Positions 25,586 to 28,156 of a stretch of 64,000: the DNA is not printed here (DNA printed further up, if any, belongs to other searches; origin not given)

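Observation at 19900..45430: AT-rich island of about 25 kb embedded in a higher-GC locus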

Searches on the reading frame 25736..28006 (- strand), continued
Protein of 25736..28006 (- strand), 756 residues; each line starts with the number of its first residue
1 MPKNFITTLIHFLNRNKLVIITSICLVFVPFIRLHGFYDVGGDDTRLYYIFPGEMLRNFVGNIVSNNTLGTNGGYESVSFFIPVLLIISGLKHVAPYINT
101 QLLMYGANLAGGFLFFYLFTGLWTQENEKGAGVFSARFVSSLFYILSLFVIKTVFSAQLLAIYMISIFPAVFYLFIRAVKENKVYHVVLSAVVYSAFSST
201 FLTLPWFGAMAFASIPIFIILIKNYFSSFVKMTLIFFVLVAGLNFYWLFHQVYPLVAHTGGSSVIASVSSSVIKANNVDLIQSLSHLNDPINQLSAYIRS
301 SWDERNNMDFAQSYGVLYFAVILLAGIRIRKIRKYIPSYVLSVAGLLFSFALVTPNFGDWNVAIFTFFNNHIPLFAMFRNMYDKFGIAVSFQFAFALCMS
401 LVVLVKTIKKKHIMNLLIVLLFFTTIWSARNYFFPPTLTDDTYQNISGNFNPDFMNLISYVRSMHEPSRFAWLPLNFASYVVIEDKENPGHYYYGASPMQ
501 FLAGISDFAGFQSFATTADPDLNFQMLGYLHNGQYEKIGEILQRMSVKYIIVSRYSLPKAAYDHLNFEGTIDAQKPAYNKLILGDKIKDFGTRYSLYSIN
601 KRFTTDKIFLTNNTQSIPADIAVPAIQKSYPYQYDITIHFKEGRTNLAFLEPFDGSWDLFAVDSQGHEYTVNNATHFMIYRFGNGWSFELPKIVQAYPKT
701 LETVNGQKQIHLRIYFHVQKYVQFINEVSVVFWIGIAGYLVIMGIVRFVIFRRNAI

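Call 63: find_encoding_contigs(protein=P0004, flank=10000, max_places=2)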
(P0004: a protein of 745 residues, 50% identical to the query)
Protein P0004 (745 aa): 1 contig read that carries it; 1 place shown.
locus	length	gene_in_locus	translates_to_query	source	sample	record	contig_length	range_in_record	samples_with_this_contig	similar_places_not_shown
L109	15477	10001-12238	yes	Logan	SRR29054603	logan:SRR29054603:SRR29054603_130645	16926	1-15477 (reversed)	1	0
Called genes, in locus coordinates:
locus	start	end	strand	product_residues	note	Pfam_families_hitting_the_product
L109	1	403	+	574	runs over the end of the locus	-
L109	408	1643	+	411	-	PF00534:Glycos_transf_1, PF13692:Glyco_trans_1_4, PF26337:Gtf3_C (faint)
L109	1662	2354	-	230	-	PF05050:Methyltransf_21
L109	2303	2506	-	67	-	-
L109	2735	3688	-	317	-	PF01209:Ubie_methyltran (faint), PF13489:Methyltransf_23, PF07021:MetW, PF08241:Methyltransf_11, PF08242:Methyltransf_12, PF13649:Methyltransf_25, PF13847:Methyltransf_31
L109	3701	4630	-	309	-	PF20102:DUF6492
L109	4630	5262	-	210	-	PF13489:Methyltransf_23, PF13847:Methyltransf_31, PF08241:Methyltransf_11, PF08242:Methyltransf_12 (weak), PF13649:Methyltransf_25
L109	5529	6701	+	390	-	PF01041:DegT_DnrJ_EryC1, PF01053:Cys_Met_Meta_PP (weak)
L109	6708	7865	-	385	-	PF00534:Glycos_transf_1, PF13692:Glyco_trans_1_4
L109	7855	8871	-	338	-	PF00535:Glycos_transf_2, PF13641:Glyco_tranf_2_3 (weak)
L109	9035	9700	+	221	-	PF13489:Methyltransf_23, PF13847:Methyltransf_31, PF08241:Methyltransf_11, PF08242:Methyltransf_12, PF13649:Methyltransf_25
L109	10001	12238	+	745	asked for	-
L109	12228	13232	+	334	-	-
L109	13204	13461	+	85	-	-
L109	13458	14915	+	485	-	-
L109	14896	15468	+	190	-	-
